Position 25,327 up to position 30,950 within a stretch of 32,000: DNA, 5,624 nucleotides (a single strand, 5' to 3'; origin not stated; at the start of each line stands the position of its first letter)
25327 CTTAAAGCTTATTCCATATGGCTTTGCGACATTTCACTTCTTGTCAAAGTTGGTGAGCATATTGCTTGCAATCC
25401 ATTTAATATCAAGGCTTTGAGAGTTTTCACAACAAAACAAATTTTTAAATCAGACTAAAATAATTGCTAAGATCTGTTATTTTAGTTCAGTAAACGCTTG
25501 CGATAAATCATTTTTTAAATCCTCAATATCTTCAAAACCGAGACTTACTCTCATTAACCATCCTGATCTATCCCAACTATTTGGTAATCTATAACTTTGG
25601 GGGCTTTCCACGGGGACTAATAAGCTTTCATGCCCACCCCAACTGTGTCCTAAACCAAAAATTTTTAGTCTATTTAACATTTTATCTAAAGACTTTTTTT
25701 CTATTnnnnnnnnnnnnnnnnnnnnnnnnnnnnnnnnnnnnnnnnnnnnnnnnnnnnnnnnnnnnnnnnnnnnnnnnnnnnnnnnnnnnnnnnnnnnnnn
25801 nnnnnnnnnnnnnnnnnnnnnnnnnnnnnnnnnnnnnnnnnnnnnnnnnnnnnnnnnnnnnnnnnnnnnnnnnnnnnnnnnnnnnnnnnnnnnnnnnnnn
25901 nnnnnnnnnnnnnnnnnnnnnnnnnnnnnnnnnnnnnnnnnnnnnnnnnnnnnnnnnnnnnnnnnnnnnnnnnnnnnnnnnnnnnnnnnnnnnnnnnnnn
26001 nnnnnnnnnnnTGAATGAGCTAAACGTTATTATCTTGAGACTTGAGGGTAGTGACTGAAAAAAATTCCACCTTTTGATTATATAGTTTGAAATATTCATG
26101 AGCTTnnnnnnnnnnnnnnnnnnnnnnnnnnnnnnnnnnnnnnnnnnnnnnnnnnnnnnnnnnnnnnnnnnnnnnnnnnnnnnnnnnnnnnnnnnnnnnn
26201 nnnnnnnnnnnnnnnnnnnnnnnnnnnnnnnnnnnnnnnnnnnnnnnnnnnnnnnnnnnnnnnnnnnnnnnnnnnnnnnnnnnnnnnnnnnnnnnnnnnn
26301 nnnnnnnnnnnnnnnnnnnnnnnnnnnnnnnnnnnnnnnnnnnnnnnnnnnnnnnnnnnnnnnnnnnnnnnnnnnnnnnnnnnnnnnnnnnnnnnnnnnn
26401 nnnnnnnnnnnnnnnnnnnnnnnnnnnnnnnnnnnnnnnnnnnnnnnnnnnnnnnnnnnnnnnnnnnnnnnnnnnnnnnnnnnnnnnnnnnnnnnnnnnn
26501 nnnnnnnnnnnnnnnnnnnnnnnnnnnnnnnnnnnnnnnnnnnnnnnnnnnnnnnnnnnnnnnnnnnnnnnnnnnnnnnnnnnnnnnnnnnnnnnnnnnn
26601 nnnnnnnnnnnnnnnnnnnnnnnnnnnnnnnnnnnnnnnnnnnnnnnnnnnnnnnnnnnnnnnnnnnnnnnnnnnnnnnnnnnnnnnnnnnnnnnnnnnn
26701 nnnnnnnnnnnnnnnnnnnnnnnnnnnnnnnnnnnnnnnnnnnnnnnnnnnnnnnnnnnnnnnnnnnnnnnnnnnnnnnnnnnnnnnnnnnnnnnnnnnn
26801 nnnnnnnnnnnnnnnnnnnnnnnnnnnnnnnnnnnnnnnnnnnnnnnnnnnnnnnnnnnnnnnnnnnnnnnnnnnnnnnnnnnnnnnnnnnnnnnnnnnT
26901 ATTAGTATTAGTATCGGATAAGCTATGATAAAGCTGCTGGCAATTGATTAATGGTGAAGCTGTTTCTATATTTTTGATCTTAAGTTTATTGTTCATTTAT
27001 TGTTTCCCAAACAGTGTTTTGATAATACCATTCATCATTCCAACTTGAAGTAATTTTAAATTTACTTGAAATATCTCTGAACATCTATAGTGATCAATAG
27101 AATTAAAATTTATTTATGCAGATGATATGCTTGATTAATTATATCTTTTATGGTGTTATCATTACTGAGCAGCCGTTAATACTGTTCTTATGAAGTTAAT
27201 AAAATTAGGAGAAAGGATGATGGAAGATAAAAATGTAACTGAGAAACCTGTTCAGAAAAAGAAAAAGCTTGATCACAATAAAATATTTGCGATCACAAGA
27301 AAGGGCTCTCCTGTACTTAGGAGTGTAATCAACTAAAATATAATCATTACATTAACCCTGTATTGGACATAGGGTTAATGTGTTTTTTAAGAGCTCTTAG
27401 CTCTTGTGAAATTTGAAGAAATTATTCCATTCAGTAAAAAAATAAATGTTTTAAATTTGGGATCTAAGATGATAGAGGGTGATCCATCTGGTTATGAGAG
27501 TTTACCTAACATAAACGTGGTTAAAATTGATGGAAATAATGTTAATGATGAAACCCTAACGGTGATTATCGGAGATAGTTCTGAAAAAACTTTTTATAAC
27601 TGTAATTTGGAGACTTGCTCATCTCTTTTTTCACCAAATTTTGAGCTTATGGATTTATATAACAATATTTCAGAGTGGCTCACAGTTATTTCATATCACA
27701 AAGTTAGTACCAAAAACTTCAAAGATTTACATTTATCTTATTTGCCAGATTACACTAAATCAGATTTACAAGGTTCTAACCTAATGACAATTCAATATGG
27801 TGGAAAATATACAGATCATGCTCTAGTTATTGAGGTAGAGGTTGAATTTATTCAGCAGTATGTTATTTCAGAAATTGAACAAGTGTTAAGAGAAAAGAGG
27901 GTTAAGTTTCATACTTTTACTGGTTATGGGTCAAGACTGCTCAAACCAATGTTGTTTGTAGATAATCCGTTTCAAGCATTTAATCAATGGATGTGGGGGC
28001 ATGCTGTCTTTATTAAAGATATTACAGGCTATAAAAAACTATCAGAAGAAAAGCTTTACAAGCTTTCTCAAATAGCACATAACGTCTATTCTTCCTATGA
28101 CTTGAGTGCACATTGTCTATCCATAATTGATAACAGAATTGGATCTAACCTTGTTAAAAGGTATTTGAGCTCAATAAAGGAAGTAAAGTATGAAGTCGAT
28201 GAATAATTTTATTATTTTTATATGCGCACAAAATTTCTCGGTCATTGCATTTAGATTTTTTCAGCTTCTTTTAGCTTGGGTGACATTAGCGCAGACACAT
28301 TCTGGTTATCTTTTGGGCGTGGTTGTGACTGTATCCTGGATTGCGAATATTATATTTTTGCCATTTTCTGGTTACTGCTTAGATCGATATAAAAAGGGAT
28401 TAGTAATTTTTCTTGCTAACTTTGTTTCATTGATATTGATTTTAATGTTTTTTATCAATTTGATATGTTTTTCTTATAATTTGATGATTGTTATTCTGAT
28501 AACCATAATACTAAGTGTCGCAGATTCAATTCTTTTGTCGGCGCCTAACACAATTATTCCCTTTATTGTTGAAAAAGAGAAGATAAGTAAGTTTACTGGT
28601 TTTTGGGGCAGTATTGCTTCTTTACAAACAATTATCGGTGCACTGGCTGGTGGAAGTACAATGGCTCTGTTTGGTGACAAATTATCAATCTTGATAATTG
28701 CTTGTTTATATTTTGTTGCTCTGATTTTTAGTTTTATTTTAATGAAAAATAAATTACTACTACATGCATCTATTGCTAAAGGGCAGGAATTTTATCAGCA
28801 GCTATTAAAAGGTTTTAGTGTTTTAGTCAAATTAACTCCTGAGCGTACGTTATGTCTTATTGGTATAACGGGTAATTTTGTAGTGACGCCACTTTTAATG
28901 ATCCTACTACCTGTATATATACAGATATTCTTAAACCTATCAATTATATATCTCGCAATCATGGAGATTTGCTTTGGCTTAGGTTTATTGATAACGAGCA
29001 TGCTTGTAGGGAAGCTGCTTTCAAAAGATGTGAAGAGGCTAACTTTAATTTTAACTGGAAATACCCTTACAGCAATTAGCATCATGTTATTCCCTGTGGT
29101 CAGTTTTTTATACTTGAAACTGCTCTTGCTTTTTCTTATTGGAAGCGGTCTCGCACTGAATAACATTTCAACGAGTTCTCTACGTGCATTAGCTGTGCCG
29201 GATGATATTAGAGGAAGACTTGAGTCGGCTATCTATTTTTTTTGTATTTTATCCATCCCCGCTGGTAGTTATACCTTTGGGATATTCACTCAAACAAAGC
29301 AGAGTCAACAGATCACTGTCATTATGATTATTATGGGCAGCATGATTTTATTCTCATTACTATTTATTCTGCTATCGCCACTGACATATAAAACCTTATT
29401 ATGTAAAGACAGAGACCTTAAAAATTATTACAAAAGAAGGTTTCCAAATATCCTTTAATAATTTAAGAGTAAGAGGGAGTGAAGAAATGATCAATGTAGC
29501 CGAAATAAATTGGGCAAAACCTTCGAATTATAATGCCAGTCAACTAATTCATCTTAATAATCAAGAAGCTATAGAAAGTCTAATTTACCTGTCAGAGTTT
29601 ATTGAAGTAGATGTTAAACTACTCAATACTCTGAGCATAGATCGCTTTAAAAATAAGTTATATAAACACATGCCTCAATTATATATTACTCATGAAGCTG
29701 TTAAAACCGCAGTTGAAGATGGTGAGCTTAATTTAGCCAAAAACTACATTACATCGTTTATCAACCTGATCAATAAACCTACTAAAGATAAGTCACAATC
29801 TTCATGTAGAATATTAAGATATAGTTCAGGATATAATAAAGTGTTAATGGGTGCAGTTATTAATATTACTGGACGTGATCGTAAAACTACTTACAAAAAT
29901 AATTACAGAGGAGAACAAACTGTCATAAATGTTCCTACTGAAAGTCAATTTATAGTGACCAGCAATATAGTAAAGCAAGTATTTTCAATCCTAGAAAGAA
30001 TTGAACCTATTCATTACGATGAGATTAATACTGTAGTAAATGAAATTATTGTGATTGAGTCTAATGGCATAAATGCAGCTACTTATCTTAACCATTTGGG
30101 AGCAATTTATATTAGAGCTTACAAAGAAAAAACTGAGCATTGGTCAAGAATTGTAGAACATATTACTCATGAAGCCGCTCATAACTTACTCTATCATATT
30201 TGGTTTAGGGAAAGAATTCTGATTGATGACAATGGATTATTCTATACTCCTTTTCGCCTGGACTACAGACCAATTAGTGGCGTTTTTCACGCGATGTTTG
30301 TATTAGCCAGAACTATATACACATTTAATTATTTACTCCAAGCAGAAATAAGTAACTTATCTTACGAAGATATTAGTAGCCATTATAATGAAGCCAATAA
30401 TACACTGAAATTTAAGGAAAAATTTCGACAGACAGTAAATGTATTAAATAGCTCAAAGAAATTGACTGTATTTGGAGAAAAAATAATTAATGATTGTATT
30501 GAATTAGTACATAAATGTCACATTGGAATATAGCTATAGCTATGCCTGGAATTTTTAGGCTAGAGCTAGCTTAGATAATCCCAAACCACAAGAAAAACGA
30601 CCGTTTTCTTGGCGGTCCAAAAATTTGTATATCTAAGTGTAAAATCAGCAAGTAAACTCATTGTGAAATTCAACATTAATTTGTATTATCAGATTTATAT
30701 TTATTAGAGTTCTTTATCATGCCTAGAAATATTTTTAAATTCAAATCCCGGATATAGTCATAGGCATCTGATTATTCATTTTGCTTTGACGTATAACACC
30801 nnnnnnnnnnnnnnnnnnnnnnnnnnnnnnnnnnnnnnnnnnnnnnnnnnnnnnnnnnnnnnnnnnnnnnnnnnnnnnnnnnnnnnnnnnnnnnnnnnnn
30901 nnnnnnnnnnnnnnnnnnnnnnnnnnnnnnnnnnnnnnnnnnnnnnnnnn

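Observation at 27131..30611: Compact candidate RiPP-like operon: 39-aa peptide, leaky terminator, FkbM-like methyltransferase, MFS exporter, stand-alone HExxH enzyme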

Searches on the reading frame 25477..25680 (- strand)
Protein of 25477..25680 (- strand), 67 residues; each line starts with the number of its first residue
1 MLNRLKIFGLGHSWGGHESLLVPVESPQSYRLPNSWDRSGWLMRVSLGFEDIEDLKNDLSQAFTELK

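Call 78: search_protein_families(library=pfam, proteins=[window:25477-25680:-], max_evalue=0.001)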
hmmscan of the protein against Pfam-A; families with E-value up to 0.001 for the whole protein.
window:25477-25680:- (67 aa): 1 family
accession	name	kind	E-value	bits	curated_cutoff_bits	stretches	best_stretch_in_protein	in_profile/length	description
PF01053.26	Cys_Met_Meta_PP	-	1.5e-08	34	27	1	2-63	315-380/381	Cys/Met metabolism PLP-dependent enzyme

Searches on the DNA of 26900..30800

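Call 69: search_rna_families(source=window, start=26900, end=30800, threshold=evalue, max_evalue=1)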
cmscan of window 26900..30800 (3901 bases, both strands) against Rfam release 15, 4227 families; matches with E-value up to 1: 1.
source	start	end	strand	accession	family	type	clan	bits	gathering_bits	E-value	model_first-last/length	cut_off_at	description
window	27541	27586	+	RF01140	sR20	Gene; snRNA; snoRNA; CD-box;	-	20.7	44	0.44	1-56/56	no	Small nucleolar RNA sR20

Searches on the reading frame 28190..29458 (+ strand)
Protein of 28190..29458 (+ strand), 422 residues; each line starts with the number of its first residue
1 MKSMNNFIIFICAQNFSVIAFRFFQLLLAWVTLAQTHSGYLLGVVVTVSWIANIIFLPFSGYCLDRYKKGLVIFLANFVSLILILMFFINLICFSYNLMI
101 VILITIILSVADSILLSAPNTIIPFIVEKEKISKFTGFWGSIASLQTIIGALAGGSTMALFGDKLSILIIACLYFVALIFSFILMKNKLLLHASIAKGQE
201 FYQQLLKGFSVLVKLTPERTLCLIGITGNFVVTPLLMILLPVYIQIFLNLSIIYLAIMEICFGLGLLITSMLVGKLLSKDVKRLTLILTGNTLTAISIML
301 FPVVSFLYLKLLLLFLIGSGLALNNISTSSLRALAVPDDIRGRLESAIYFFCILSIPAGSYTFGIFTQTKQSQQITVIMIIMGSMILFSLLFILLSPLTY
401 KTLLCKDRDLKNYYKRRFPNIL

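Call 3: search_protein_families(library=pfam, proteins=[window:28190-29458:+], max_evalue=1)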
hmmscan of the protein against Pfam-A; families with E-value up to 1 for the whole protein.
window:28190-29458:+ (422 aa): 3 families
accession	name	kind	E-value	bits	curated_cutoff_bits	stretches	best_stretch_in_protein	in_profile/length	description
PF07690.21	MFS_1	-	2.3e-24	86.4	33.4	1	12-352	3-339/347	Major Facilitator Superfamily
PF05977.19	MFS_3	-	5.2e-06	25.6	27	1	60-398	65-395/524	Transmembrane secretion effector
PF13179.11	DUF4006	-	0.002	18.4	22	0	381-415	13-47/64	Family of unknown function (DUF4006)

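Call 4: search_protein_families(library=ncbifam, proteins=[window:28190-29458:+], max_evalue=1)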
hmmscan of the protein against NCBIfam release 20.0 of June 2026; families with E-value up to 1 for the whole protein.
window:28190-29458:+ (422 aa): 9 families
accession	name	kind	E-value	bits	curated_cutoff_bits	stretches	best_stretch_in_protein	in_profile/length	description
TIGR00900.1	2A0121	subfamily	2.3e-37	129.2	319.6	1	7-359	1-352/364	H+ Antiporter protein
NF007792.0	PRK10489.1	equivalog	6.8e-13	48.4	324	1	2-398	14-402/419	enterobactin transporter EntS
NF006386.0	PRK08633.1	equivalog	3.4e-11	41.6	1221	1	6-397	10-411/1147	acyl-[ACP]--phospholipid O-acyltransferase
TIGR00880.1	2_A_01_02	superfamily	1.9e-07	31.3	131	1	44-186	2-139/141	multidrug resistance protein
NF000245.1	macrolide_MefA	exception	2.3e-07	30.3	675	1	7-307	11-311/405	macrolide efflux MFS transporter Mef(A)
NF000051.1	macrolide_MefB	exception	6.3e-05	22.1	800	1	6-363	10-365/409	macrolide efflux MFS transporter Mef(B)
NF000154.1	macrolide_MefEN2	exception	0.14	11.5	800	1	30-386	32-381/401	macrolide efflux MFS transporter Mef(En2)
NF000246.1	macrolide_MefC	exception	0.43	9.6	870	1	10-386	12-385/407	macrolide efflux MFS transporter Mef(C)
NF047396.1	MFS_flip_LtaA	equivalog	0.5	9.3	450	1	64-183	268-387/394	lipoteichoic acid biosynthesis MFS flippase LtaA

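Call 80: search_protein_families(library=padloc, proteins=[window:28190-29458:+], max_evalue=0.001)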
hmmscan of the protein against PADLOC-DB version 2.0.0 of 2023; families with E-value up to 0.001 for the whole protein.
window:28190-29458:+ (422 aa): 0 families

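Call 84: find_encoding_contigs(protein=window:28190-29458:+, flank=10000, max_places=2)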
Protein window:28190-29458:+ (422 aa): no gene with exactly this product is on record in the collection.
